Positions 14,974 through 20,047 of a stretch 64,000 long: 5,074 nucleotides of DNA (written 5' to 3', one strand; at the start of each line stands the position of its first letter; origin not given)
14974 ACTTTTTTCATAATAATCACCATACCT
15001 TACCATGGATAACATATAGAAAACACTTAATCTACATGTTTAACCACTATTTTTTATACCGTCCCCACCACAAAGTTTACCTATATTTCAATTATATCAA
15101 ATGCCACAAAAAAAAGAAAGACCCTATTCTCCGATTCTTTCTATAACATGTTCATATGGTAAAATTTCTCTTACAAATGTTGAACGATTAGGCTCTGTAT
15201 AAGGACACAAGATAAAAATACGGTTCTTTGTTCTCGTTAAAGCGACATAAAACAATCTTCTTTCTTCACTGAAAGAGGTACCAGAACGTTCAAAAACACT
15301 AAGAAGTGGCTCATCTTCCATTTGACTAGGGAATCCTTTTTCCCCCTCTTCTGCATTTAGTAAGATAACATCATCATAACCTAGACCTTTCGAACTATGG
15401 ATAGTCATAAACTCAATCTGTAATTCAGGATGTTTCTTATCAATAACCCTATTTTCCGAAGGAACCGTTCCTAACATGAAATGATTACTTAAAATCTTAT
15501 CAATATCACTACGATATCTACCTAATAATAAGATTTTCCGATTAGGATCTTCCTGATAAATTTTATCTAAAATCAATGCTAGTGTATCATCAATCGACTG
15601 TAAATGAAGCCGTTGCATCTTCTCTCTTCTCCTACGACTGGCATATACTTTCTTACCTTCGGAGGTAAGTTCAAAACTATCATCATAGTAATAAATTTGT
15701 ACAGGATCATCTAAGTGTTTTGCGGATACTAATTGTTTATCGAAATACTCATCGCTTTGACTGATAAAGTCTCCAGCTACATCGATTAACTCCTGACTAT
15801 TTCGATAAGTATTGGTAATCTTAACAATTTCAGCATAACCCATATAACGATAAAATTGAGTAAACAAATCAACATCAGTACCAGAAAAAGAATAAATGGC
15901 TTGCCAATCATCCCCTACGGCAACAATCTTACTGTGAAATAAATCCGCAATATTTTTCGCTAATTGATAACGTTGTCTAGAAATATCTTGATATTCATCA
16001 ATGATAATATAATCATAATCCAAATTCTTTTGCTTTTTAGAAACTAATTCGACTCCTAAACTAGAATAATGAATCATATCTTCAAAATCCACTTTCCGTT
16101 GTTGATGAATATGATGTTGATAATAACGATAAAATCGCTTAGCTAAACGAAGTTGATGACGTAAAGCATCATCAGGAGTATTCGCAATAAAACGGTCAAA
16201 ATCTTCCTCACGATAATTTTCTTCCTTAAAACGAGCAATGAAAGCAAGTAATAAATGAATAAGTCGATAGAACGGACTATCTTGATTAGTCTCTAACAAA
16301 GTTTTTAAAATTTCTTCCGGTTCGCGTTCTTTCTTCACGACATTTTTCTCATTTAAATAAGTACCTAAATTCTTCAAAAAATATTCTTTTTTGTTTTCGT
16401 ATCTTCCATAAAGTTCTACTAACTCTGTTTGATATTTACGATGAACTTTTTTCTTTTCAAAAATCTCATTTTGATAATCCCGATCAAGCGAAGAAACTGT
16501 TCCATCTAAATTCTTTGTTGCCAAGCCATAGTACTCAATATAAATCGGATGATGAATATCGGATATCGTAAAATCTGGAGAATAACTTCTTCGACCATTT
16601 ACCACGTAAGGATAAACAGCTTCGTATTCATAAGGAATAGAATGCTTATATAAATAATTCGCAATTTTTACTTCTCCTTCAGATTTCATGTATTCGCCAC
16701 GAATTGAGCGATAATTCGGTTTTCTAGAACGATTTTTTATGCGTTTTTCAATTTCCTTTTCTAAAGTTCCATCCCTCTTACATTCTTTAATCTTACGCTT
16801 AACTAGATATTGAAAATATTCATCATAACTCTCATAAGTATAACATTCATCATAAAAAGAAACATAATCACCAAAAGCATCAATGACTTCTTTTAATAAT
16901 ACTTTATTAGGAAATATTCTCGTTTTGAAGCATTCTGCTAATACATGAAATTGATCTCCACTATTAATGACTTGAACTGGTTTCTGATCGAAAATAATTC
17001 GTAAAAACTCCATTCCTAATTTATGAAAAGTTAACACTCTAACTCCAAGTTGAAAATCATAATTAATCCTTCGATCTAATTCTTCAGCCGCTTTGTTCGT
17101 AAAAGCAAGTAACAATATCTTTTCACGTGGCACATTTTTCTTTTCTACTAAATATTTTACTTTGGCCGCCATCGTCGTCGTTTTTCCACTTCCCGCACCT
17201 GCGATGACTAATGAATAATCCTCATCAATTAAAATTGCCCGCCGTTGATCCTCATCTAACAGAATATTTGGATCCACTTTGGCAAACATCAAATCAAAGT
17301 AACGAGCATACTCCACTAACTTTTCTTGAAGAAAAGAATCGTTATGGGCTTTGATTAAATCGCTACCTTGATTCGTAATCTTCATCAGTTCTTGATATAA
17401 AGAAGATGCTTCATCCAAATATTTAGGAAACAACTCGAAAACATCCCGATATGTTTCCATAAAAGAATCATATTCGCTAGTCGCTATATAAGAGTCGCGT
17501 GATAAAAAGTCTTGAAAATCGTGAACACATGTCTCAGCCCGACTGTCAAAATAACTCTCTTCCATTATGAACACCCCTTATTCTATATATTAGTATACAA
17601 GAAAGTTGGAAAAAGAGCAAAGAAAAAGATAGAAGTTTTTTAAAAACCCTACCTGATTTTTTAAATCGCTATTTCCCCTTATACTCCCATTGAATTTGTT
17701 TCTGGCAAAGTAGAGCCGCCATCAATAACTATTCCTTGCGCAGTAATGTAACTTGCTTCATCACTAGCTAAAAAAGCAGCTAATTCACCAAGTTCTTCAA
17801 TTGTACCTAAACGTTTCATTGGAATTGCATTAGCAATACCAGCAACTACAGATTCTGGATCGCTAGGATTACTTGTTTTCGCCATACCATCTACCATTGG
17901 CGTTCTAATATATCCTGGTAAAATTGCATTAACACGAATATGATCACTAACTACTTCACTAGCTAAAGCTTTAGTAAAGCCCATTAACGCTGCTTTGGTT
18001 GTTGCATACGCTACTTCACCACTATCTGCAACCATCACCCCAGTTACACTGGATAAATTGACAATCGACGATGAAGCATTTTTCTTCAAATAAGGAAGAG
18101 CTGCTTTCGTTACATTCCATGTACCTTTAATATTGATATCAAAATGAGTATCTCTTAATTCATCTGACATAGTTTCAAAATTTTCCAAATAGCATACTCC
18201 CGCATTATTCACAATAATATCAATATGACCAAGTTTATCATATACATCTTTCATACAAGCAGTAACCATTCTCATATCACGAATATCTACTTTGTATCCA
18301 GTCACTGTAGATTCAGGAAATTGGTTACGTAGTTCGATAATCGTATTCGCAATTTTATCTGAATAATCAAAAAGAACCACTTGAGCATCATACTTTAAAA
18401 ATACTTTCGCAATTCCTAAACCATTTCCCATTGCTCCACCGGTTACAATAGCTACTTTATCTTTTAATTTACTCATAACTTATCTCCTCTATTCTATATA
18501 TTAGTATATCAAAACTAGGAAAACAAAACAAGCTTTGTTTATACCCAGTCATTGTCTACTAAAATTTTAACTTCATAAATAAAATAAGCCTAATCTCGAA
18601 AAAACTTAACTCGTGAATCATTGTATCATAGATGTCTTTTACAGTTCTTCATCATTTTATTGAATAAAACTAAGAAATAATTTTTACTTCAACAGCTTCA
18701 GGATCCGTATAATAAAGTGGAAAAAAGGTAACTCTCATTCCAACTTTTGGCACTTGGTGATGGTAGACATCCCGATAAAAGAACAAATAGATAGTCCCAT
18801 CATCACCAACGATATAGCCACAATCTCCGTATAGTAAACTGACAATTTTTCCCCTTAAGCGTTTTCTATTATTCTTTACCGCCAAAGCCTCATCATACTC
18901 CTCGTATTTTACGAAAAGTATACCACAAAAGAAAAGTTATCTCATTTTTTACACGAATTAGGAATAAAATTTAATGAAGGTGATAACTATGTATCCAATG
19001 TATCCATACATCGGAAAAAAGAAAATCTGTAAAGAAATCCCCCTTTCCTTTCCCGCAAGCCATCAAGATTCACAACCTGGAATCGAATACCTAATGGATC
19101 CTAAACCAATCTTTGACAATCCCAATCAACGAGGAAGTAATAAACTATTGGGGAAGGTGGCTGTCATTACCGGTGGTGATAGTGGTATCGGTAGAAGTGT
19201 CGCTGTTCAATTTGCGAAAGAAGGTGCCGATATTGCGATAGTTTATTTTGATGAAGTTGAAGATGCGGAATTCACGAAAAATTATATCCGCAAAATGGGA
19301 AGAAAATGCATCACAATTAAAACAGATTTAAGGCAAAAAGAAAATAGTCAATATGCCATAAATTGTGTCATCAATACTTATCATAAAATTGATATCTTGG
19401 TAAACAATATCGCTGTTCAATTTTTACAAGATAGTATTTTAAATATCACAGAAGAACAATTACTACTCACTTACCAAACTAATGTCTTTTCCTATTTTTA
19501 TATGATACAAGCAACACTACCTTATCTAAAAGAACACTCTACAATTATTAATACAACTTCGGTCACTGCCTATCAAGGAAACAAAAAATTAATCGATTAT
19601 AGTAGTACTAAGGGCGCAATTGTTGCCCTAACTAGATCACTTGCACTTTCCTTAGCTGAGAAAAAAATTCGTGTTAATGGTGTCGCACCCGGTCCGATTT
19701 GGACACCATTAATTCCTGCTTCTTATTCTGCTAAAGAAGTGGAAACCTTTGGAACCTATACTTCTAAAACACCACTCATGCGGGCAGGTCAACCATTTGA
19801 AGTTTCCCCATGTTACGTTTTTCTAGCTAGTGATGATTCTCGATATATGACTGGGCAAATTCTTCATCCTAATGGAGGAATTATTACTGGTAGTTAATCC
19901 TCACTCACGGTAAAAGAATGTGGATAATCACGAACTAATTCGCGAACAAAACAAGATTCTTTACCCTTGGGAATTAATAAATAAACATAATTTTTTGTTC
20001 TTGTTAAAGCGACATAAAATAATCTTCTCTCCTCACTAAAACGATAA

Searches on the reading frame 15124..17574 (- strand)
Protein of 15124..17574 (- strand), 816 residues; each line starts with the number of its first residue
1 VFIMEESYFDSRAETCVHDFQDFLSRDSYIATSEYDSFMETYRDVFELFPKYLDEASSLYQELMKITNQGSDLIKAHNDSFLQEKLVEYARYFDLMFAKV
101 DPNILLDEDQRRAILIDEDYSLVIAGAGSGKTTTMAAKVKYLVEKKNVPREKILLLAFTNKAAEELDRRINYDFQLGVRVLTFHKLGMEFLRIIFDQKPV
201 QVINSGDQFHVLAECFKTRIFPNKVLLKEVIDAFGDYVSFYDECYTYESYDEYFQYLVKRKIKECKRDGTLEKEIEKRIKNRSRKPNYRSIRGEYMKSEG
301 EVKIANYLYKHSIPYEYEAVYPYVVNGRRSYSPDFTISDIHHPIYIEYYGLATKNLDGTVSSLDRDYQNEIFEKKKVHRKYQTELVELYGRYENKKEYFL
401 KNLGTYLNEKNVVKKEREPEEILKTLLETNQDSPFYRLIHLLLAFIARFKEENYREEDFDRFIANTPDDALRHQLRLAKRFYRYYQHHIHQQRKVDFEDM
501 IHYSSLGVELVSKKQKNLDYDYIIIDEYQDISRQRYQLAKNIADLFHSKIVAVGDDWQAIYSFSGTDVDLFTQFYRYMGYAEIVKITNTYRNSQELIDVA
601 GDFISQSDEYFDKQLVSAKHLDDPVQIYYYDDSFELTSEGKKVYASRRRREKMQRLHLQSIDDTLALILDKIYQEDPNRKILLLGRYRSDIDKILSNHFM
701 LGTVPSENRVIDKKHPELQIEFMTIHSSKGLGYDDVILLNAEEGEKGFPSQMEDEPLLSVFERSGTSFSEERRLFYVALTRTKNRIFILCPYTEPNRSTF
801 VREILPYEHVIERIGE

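Call 3: search_protein_families(library=pfam, proteins=[window:15124-17574:-], max_evalue=0.01)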
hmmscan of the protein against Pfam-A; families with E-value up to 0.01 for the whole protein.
window:15124-17574:- (816 aa): 9 families
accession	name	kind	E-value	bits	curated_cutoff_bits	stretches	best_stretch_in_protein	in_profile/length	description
PF00580.27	UvrD-helicase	-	1.8e-45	156.2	23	1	106-576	1-268/271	UvrD/REP helicase N-terminal domain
PF13245.12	AAA_19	-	1e-24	87.7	25.1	1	110-563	1-133/134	AAA domain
PF13361.12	UvrD_C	-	1.3e-16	61.4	25.6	1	528-788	188-345/350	UvrD-like helicase C-terminal domain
PF13604.12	AAA_30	-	2.2e-09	37.8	27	1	107-172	3-68/191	AAA domain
PF13538.12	UvrD_C_2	-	2.4e-06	27.8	27.4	0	768-788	31-51/52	UvrD-like helicase C-terminal domain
PF13086.12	AAA_11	-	8.7e-05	22.8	27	1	106-261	2-119/257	AAA domain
PF01443.25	Viral_helicase1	-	0.00016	22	21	0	718-789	175-227/228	Viral superfamily 1 RNA helicase core domain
PF04851.21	ResIII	-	0.00027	21.3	22.5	0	122-165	27-68/164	Type III restriction enzyme, res subunit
PF13087.12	AAA_12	-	0.0053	16.8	27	0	641-790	75-192/195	AAA domain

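Call 4: search_protein_families(library=padloc, proteins=[window:15124-17574:-], max_evalue=0.01)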
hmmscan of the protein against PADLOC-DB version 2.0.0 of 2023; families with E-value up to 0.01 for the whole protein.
window:15124-17574:- (816 aa): 50 families (the best 25 are shown)
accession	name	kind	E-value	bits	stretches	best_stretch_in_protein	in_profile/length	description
PDLC03802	RTasHel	-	7.8e-45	151.9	3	108-201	8-103/675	DRT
PDLC00117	GajB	-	4.4e-43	145.7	3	471-610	168-308/604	UrvD helicase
PDLC00114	GajB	-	3.6e-38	129.5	3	411-634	110-333/635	UrvD helicase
PDLC00132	GajB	-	1.6e-37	127.4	3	415-608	117-303/625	UrvD helicase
PDLC00103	GajB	-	9e-33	112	3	465-631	156-322/612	UrvD helicase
PDLC00127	GajB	-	2.2e-30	103.7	3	453-607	133-292/594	UrvD helicase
PDLC00119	GajB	-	5.3e-29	99.6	3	470-624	167-316/565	UrvD helicase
PDLC00107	GajB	-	2e-27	94.1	3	106-174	16-85/587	UrvD helicase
PDLC00123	GajB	-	2.1e-27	94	3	520-611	177-266/540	UrvD helicase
PDLC00104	GajB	-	4.2e-27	93.1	3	707-795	491-568/574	UrvD helicase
PDLC00130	GajB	-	4.7e-27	92.5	3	484-606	168-292/589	UrvD helicase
PDLC00122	GajB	-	8.5e-27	92.2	3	107-185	5-81/502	UrvD helicase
PDLC00110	GajB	-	2.8e-25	86.9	3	107-185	47-128/725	UrvD helicase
PDLC00129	GajB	-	2.3e-24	83.9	3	520-608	227-313/594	UrvD helicase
PDLC00138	GajB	-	1e-23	81.9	3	106-175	5-75/581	UrvD helicase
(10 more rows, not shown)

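Call 24: search_protein_families(library=ncbifam, proteins=[window:15124-17574:-], max_evalue=0.001)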
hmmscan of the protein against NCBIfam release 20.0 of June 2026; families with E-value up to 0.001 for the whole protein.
window:15124-17574:- (816 aa): 13 families
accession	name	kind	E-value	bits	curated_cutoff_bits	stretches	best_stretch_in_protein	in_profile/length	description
NF008276.0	PRK11054.1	equivalog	7.2e-87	292.5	543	3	390-621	298-533/684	DNA helicase IV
TIGR01073.1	pcrA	equivalog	1.6e-47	162.4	911.2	3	423-634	118-323/725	DNA helicase PcrA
TIGR01075.1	uvrD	equivalog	8.2e-47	159.9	1144.45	3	106-224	5-130/715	DNA helicase II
TIGR01074.1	rep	equivalog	8.3e-46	156.5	951.45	3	106-233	2-137/668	DNA helicase Rep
NF008743.0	PRK11773.1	equivalog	1e-44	153.1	965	3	106-218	10-129/720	DNA helicase II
NF008172.0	PRK10919.1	equivalog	2.8e-32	111.8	1168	3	470-626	156-313/673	DNA helicase Rep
TIGR00609.1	recB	equivalog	2e-23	82.5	696.05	3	707-795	715-817/1175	exodeoxyribonuclease V subunit beta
TIGR02785.1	addA_Gpos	equivalog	3.6e-18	64.9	707.65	1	108-173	4-68/1234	helicase-exonuclease AddAB subunit AddA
TIGR02784.1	addA_alphas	equivalog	3.7e-18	65.3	860.75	2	472-576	338-457/1138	double-strand break repair helicase AddA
NF010485.0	PRK13909.1-2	equivalog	2.9e-14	52.3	650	1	125-171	10-55/909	RecB-like helicase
NF010487.0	PRK13909.1-4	equivalog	5.8e-08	31.4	759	1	120-174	6-59/924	RecB-like helicase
TIGR01448.2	helicase_RecD2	equivalog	2.6e-06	25.9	500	1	87-168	300-377/713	SF1B family DNA helicase RecD2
TIGR01447.1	recD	equivalog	3.7e-06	25.8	310.15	1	112-175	157-222/597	exodeoxyribonuclease V subunit alpha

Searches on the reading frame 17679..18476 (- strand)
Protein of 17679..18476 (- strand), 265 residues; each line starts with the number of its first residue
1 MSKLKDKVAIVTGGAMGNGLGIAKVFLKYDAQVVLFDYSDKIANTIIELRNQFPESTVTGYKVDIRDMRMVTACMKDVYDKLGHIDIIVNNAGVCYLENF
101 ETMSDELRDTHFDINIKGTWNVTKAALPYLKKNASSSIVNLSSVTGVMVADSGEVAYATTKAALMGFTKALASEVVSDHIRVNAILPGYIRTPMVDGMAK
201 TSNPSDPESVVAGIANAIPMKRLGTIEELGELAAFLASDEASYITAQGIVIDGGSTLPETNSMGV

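Call 3: search_protein_families(library=pfam, proteins=[window:17679-18476:-], max_evalue=0.01)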
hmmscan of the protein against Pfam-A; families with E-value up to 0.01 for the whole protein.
window:17679-18476:- (265 aa): 5 families
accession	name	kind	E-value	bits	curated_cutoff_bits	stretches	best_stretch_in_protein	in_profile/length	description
PF13561.12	adh_short_C2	-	7.1e-59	199.7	27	1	17-256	7-236/236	Enoyl-(Acyl carrier protein) reductase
PF00106.31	adh_short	-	4.9e-49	166.9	26.6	1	7-199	1-191/195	short chain dehydrogenase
PF23441.1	SDR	-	8e-12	45.5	27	1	3-197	4-201/258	SDR-like rossmann domain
PF08659.16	KR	-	4.6e-11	43.4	22.6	1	10-172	4-164/180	KR domain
PF02737.24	3HCDH_N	-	0.0015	19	22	1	7-64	1-56/180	3-hydroxyacyl-CoA dehydrogenase, NAD binding domain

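Call 4: search_protein_families(library=padloc, proteins=[window:17679-18476:-], max_evalue=0.01)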
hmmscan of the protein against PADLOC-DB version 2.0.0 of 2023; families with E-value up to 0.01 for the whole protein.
window:17679-18476:- (265 aa): 0 families

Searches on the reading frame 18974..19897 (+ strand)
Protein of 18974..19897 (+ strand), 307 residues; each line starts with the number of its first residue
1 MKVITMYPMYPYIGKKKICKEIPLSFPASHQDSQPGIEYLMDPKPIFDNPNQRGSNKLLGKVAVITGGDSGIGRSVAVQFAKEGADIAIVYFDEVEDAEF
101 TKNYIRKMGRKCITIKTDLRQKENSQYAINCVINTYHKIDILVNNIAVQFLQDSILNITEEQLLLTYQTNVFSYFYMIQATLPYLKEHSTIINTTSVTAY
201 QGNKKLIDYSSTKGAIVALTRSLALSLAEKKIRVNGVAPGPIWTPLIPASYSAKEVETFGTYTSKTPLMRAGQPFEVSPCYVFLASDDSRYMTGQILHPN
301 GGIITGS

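Call 3: search_protein_families(library=pfam, proteins=[window:18974-19897:+], max_evalue=0.01)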
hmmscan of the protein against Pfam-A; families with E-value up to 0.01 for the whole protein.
window:18974-19897:+ (307 aa): 4 families
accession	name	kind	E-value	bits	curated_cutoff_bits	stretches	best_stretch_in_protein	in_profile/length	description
PF13561.12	adh_short_C2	-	2.2e-56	191.5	27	1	69-303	5-235/236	Enoyl-(Acyl carrier protein) reductase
PF00106.31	adh_short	-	1.7e-42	145.6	26.6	1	61-247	1-187/195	short chain dehydrogenase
PF08659.16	KR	-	1.5e-06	28.7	22.6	1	64-221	4-161/180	KR domain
PF23441.1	SDR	-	0.00016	21.6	27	1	169-303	121-255/258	SDR-like rossmann domain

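Call 4: search_protein_families(library=padloc, proteins=[window:18974-19897:+], max_evalue=0.01)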
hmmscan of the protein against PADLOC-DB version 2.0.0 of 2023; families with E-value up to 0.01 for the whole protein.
window:18974-19897:+ (307 aa): 0 families

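Call 17: find_encoding_contigs(protein=window:18974-19897:+, flank=10000, max_places=10)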
Protein window:18974-19897:+ (307 aa): 22 contigs read that carry it; 10 places shown.
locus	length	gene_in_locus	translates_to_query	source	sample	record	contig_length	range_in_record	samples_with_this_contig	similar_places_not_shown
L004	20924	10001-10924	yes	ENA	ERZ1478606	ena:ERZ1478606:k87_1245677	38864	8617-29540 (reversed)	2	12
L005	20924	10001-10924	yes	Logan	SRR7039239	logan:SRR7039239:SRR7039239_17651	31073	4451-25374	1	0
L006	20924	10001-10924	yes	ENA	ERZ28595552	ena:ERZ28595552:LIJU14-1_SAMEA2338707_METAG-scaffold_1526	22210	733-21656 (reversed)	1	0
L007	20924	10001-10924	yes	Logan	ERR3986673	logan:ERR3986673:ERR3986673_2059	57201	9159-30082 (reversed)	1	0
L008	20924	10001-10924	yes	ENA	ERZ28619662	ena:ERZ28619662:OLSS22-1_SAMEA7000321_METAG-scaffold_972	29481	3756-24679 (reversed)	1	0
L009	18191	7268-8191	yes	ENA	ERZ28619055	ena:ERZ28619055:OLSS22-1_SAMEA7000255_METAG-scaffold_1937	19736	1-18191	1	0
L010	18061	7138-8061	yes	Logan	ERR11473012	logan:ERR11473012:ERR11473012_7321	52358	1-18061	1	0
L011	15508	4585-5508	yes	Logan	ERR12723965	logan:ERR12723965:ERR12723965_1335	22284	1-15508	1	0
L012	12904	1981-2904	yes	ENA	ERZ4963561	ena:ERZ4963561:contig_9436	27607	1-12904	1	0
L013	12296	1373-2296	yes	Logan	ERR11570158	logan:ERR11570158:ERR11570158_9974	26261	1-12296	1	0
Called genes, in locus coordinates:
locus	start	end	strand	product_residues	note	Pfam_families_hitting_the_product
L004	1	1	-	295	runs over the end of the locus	PF12773:DZR (weak), PF13240:Zn_Ribbon_1 (weak)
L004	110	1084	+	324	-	PF01210:NAD_Gly3P_dh_N, PF02558:ApbA (weak), PF03807:F420_oxidored (weak), PF07479:NAD_Gly3P_dh_C, PF20618:GPD_NAD_C_bact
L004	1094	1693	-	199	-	-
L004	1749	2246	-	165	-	-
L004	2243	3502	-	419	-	PF06838:Met_gamma_lyase, PF01053:Cys_Met_Meta_PP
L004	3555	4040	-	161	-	-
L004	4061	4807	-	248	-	PF00106:adh_short, PF08659:KR, PF13561:adh_short_C2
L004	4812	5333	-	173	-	-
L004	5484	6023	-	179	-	-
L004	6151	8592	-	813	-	PF13604:AAA_30 (weak), PF00580:UvrD-helicase, PF13245:AAA_19, PF13361:UvrD_C, PF13538:UvrD_C_2 (faint)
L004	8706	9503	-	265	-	PF00106:adh_short, PF08659:KR, PF23441:SDR, PF13561:adh_short_C2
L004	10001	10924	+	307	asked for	PF00106:adh_short, PF08659:KR (weak), PF13561:adh_short_C2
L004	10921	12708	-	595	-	PF00580:UvrD-helicase, PF01443:Viral_helicase1 (faint), PF13245:AAA_19, PF13361:UvrD_C, PF13538:UvrD_C_2 (faint)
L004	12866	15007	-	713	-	PF04851:ResIII (weak), PF00270:DEAD, PF00271:Helicase_C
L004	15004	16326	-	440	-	PF10923:BrxC_BrxD, PF01637:ATPase_2 (faint)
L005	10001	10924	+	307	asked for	PF00106:adh_short, PF08659:KR (weak), PF13561:adh_short_C2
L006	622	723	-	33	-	-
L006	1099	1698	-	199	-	-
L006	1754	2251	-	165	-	-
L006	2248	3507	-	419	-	PF06838:Met_gamma_lyase, PF01053:Cys_Met_Meta_PP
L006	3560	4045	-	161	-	-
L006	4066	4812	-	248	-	PF00106:adh_short, PF08659:KR, PF13561:adh_short_C2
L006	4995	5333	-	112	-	-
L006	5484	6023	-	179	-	-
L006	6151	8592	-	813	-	PF13604:AAA_30 (weak), PF00580:UvrD-helicase, PF13245:AAA_19, PF13361:UvrD_C, PF13538:UvrD_C_2 (faint)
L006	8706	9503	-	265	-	PF00106:adh_short, PF08659:KR, PF23441:SDR, PF13561:adh_short_C2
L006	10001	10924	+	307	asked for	PF00106:adh_short, PF08659:KR (weak), PF13561:adh_short_C2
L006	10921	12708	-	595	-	-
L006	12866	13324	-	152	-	-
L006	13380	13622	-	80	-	-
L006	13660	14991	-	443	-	-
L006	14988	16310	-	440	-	PF10923:BrxC_BrxD, PF01637:ATPase_2 (faint)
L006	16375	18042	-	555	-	PF13208:TerB_N, PF15615:TerB_C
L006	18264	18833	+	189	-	-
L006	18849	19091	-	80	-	-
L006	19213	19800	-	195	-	PF04542:Sigma70_r2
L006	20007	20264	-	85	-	PF18905:DUF5661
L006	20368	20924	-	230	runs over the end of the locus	PF14559:TPR_19 (faint)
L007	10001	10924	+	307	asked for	PF00106:adh_short, PF08659:KR (weak), PF13561:adh_short_C2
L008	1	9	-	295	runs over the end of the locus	PF12773:DZR (weak), PF13240:Zn_Ribbon_1 (weak)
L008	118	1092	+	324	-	PF01210:NAD_Gly3P_dh_N, PF02558:ApbA (weak), PF03807:F420_oxidored (weak), PF07479:NAD_Gly3P_dh_C, PF20618:GPD_NAD_C_bact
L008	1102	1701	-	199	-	-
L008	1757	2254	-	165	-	-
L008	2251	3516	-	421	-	PF06838:Met_gamma_lyase, PF01053:Cys_Met_Meta_PP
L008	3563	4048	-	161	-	-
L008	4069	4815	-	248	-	PF00106:adh_short, PF08659:KR, PF13561:adh_short_C2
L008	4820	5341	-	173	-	-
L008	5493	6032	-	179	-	-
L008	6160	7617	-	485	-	PF00580:UvrD-helicase, PF13245:AAA_19, PF13538:UvrD_C_2 (faint), PF13361:UvrD_C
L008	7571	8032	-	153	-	-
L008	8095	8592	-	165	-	-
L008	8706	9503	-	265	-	PF00106:adh_short, PF08659:KR, PF23441:SDR, PF13561:adh_short_C2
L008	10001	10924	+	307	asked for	PF00106:adh_short, PF08659:KR (weak), PF13561:adh_short_C2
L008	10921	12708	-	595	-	PF00580:UvrD-helicase, PF01443:Viral_helicase1 (faint), PF13245:AAA_19, PF13361:UvrD_C, PF13538:UvrD_C_2 (faint)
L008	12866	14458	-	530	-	-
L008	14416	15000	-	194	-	-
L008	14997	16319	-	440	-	PF10923:BrxC_BrxD, PF01637:ATPase_2 (faint)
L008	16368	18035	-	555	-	PF13208:TerB_N, PF15615:TerB_C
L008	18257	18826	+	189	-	-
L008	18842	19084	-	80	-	-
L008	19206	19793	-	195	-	PF04542:Sigma70_r2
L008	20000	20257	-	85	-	PF18905:DUF5661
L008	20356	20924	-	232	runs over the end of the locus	PF14559:TPR_19 (faint)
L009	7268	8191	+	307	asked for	PF00106:adh_short, PF08659:KR (weak), PF13561:adh_short_C2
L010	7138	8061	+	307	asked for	PF00106:adh_short, PF08659:KR (weak), PF13561:adh_short_C2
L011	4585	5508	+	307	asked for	PF00106:adh_short, PF08659:KR (weak), PF13561:adh_short_C2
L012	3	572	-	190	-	?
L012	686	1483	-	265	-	PF00106:adh_short, PF08659:KR, PF23441:SDR, PF13561:adh_short_C2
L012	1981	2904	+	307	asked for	PF00106:adh_short, PF08659:KR (weak), PF13561:adh_short_C2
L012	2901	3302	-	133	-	PF13361:UvrD_C, PF13538:UvrD_C_2 (faint)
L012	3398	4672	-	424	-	PF00580:UvrD-helicase, PF13245:AAA_19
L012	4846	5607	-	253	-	-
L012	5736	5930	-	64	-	-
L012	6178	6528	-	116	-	-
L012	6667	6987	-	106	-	PF00270:DEAD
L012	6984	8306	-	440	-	PF10923:BrxC_BrxD, PF01637:ATPase_2 (faint)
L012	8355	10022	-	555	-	PF13208:TerB_N, PF15615:TerB_C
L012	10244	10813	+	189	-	-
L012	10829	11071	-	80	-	-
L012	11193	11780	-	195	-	PF04542:Sigma70_r2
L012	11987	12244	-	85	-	PF18905:DUF5661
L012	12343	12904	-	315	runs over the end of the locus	PF14559:TPR_19 (faint)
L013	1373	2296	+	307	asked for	PF00106:adh_short, PF08659:KR (weak), PF13561:adh_short_C2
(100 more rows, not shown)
